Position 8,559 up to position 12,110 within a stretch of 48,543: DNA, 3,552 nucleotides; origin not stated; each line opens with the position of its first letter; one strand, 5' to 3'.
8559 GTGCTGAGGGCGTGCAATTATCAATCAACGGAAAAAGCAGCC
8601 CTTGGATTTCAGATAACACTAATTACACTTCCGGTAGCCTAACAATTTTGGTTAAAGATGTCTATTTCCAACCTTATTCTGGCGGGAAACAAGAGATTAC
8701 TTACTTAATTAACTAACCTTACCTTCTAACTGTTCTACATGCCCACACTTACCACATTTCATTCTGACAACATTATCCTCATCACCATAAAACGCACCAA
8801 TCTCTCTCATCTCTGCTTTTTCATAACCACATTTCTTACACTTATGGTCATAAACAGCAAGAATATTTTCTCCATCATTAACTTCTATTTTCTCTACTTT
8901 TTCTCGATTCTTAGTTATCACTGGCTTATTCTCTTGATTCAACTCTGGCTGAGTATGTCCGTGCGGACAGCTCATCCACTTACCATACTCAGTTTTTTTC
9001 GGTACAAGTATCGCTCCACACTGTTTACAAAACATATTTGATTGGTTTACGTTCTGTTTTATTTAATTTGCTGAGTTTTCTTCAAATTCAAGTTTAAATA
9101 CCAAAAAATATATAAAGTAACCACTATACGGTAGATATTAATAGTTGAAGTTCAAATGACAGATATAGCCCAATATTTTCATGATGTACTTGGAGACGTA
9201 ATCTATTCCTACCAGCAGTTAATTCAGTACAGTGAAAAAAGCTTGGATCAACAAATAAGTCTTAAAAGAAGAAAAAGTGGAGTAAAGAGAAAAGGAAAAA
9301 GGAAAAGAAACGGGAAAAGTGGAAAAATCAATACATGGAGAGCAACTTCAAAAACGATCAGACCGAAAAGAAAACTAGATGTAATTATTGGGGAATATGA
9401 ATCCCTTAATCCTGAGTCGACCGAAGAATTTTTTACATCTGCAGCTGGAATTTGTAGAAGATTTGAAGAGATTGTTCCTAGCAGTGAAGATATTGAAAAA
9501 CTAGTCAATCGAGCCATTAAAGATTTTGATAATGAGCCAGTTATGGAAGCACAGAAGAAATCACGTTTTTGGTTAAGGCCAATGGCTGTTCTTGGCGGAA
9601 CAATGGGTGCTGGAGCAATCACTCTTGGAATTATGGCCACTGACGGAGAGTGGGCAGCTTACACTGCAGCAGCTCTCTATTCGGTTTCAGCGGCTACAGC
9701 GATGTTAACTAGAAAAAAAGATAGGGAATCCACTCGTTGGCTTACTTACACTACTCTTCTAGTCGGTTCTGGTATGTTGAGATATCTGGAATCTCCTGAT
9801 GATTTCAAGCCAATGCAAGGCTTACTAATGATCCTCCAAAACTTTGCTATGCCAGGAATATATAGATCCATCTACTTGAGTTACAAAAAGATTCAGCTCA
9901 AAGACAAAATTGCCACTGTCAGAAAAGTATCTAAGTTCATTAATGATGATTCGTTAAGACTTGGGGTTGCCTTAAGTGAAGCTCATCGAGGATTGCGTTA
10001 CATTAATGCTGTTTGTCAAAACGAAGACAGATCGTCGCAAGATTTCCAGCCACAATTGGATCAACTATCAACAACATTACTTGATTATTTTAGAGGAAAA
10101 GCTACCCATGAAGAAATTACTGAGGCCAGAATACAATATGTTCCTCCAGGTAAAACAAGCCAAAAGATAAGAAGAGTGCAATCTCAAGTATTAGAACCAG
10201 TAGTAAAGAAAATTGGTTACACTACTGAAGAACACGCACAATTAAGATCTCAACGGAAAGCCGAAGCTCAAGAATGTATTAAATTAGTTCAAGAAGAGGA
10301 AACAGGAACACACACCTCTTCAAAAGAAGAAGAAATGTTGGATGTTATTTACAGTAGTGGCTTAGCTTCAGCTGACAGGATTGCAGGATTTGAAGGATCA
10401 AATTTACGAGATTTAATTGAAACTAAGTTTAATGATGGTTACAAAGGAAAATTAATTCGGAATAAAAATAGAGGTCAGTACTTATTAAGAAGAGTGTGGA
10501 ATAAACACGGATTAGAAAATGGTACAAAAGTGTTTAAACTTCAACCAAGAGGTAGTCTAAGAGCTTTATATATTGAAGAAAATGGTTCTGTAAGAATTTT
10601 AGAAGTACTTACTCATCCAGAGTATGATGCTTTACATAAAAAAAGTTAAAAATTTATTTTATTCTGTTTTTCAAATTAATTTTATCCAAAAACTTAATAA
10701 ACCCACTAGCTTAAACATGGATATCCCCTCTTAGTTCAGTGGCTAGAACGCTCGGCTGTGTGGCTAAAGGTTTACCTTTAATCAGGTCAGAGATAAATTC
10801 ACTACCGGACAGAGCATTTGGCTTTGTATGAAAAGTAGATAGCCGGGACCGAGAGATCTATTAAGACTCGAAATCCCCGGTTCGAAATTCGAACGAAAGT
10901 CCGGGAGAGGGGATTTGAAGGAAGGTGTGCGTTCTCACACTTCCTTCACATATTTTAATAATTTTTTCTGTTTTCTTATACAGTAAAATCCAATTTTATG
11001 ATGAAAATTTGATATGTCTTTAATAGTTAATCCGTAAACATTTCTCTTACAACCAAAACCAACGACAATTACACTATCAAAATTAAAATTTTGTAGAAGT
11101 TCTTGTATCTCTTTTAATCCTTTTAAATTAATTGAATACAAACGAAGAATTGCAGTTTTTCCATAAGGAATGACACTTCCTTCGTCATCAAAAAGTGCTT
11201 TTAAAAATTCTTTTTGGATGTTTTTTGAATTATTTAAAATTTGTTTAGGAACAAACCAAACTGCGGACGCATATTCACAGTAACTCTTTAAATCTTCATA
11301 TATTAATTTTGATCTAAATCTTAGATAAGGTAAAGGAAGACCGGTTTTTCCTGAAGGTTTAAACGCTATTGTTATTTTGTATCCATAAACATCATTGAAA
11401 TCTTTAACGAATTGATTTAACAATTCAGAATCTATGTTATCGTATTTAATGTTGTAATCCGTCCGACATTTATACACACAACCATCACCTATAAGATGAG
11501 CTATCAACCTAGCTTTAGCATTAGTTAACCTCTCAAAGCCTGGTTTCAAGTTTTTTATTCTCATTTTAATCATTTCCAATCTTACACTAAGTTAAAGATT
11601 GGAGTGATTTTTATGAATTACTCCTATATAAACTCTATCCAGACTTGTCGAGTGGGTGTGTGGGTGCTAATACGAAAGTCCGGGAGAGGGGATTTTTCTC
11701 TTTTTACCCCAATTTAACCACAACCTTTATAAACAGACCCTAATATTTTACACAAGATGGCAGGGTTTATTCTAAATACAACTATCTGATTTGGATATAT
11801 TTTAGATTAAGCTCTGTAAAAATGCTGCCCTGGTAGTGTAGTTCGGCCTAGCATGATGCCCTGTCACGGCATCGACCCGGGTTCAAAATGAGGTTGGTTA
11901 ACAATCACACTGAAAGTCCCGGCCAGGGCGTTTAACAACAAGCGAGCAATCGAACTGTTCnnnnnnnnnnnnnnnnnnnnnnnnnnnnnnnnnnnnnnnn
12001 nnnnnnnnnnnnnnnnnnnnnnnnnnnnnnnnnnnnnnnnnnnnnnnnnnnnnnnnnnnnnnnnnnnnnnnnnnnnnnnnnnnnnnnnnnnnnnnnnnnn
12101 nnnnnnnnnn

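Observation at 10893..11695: A 24-bp copy of a tRNA 3' exon, including the 3' half of its T-loop BHB, brackets an antisense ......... homing-endonuclease gene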

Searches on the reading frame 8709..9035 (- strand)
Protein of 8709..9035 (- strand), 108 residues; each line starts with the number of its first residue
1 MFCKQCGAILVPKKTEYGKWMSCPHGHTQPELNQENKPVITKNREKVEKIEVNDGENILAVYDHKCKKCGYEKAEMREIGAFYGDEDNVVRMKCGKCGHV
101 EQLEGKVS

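Call 7: search_protein_families(library=pfam, proteins=[window:8709-9035:-], max_evalue=0.01)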
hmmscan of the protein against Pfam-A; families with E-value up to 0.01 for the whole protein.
window:8709-9035:- (108 aa): 8 families
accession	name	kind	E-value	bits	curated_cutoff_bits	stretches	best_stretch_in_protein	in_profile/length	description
PF02150.21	Zn_ribbon_RPB9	-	0.00061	20.1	25.2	0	2-23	3-24/36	RNA polymerases M/15 Kd subunit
PF01096.23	Zn_ribbon_TFIIS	-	0.0007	19.8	21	1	64-100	1-37/39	Transcription factor S-II (TFIIS)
PF14803.11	Zn_ribbon_Nudix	-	0.0011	19.2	25.6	0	84-100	15-31/34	Nudix N-terminal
PF01907.25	Ribosomal_L37e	-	0.0026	18.2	27.6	0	61-78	28-45/53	Ribosomal protein L37e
PF24292.1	DUF7479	-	0.0027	18.2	27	0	64-100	3-39/60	Domain of unknown function (DUF7479)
PF12647.12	RNHCP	-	0.0027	18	24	0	2-74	5-77/90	RNHCP domain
PF01396.24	Zn_ribbon_Top1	-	0.0037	17.5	32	1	3-23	4-24/39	Topoisomerase DNA binding C4 zinc finger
PF24042.1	DUF7351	-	0.0044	17.2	31.2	1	3-102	4-105/177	Domain of unknown function (DUF7351)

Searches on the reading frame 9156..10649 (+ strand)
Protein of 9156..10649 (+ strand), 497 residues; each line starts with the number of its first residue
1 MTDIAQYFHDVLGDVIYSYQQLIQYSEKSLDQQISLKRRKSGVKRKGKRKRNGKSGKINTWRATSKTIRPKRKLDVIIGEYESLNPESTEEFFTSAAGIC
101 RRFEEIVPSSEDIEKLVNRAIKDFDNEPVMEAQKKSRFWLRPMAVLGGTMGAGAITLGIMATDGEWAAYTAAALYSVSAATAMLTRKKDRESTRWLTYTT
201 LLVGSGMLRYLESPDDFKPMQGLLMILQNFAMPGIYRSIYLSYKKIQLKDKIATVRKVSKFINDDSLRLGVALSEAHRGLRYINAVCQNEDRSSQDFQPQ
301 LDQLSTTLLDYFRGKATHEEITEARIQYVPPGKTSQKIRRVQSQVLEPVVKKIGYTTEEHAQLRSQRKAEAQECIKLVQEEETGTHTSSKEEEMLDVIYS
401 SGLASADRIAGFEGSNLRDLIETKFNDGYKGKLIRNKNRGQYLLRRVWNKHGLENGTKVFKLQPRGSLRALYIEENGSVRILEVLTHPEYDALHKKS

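Call 7: search_protein_families(library=pfam, proteins=[window:9156-10649:+], max_evalue=0.01)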
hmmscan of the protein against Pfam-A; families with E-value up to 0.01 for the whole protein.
window:9156-10649:+ (497 aa): 0 families

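Call 10: find_encoding_contigs(protein=window:9156-10649:+, flank=5000, max_places=10)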
Protein window:9156-10649:+ (497 aa): 5 contigs read that carry it; 4 places shown.
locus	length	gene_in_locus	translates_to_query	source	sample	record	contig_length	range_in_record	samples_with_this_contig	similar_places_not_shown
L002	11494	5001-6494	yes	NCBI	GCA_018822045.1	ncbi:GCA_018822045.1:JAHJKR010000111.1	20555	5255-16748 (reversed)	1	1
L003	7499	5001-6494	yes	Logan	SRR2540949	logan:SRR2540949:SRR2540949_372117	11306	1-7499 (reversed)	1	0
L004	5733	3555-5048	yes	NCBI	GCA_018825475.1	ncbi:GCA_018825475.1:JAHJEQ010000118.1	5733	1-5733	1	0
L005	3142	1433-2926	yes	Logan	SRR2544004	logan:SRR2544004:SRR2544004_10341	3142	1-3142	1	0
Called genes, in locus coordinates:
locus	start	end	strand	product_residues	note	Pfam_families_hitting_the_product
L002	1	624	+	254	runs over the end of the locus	PF02230:Abhydrolase_2 (faint), PF00561:Abhydrolase_1 (faint), PF02089:Palm_thioest (weak), PF12146:Hydrolase_4 (faint), PF12697:Abhydrolase_6 (weak), PF07819:PGAP1 (faint)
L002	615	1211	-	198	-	-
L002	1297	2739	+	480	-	PF01139:RtcB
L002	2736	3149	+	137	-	PF01951:Archease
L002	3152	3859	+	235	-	PF13489:Methyltransf_23, PF13649:Methyltransf_25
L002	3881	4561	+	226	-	-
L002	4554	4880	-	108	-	-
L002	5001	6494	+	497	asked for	-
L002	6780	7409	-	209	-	PF14528:LAGLIDADG_3 (weak)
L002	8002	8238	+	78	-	PF01191:RNA_pol_Rpb5_C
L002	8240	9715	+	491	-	PF04563:RNA_pol_Rpb2_1, PF04561:RNA_pol_Rpb2_2, PF04565:RNA_pol_Rpb2_3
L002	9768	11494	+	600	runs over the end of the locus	PF04566:RNA_pol_Rpb2_4, PF04567:RNA_pol_Rpb2_5 (weak), PF00562:RNA_pol_Rpb2_6, PF04560:RNA_pol_Rpb2_7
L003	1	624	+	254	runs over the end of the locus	PF02230:Abhydrolase_2 (faint), PF00561:Abhydrolase_1 (faint), PF02089:Palm_thioest (weak), PF12146:Hydrolase_4 (faint), PF12697:Abhydrolase_6 (weak), PF07819:PGAP1 (faint)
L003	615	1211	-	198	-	-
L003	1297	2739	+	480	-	PF01139:RtcB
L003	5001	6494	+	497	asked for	-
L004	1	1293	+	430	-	PF01139:RtcB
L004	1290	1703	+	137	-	PF01951:Archease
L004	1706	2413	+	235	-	PF13489:Methyltransf_23, PF13649:Methyltransf_25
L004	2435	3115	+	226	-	-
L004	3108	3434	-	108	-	-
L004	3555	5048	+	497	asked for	-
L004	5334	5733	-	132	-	PF14528:LAGLIDADG_3 (weak)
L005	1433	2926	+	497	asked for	-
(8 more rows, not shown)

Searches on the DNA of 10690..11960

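Call 41: search_rna_families(source=window, start=10690, end=11960, threshold=evalue, max_evalue=10, show_alignments=4)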
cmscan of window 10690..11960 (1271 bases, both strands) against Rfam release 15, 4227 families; matches with E-value up to 10: 8.
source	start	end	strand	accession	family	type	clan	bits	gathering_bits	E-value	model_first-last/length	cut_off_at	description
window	11732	11809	-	RF02618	SSRC34_2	Gene; sRNA;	-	25.4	48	0.14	1-125/125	no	Streptococcus sRNA 34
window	11566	11616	+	RF02847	Ref64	Gene; sRNA;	-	22.9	44.3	0.15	1-69/69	no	Enterococcus sRNA 64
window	11827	11883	+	RF00005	tRNA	Gene; tRNA;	CL00001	20.5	29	0.26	1-71/71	no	tRNA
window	11404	11465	-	RF01363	CRISPR-DR50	Gene; CRISPR;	-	20.4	47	4.2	1-46/46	no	CRISPR RNA direct repeat element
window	11575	11603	-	RF03616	MIR1888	Gene; miRNA;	-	17.4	72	4.2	1-101/101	no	MIR1888 microRNA precursor family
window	11395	11427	-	RF00207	K10_TLS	Cis-reg;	-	15.8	43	8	9-40/48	no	K10 transport/localisation element (TLS)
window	10731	10780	+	RF00005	tRNA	Gene; tRNA;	CL00001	15.2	29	7.4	7-64/71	no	tRNA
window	11452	11578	-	RF01295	SCARNA7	Gene; snRNA; snoRNA; scaRNA;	-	12.5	65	1.6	1-330/330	no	Small Cajal body-specific RNA 7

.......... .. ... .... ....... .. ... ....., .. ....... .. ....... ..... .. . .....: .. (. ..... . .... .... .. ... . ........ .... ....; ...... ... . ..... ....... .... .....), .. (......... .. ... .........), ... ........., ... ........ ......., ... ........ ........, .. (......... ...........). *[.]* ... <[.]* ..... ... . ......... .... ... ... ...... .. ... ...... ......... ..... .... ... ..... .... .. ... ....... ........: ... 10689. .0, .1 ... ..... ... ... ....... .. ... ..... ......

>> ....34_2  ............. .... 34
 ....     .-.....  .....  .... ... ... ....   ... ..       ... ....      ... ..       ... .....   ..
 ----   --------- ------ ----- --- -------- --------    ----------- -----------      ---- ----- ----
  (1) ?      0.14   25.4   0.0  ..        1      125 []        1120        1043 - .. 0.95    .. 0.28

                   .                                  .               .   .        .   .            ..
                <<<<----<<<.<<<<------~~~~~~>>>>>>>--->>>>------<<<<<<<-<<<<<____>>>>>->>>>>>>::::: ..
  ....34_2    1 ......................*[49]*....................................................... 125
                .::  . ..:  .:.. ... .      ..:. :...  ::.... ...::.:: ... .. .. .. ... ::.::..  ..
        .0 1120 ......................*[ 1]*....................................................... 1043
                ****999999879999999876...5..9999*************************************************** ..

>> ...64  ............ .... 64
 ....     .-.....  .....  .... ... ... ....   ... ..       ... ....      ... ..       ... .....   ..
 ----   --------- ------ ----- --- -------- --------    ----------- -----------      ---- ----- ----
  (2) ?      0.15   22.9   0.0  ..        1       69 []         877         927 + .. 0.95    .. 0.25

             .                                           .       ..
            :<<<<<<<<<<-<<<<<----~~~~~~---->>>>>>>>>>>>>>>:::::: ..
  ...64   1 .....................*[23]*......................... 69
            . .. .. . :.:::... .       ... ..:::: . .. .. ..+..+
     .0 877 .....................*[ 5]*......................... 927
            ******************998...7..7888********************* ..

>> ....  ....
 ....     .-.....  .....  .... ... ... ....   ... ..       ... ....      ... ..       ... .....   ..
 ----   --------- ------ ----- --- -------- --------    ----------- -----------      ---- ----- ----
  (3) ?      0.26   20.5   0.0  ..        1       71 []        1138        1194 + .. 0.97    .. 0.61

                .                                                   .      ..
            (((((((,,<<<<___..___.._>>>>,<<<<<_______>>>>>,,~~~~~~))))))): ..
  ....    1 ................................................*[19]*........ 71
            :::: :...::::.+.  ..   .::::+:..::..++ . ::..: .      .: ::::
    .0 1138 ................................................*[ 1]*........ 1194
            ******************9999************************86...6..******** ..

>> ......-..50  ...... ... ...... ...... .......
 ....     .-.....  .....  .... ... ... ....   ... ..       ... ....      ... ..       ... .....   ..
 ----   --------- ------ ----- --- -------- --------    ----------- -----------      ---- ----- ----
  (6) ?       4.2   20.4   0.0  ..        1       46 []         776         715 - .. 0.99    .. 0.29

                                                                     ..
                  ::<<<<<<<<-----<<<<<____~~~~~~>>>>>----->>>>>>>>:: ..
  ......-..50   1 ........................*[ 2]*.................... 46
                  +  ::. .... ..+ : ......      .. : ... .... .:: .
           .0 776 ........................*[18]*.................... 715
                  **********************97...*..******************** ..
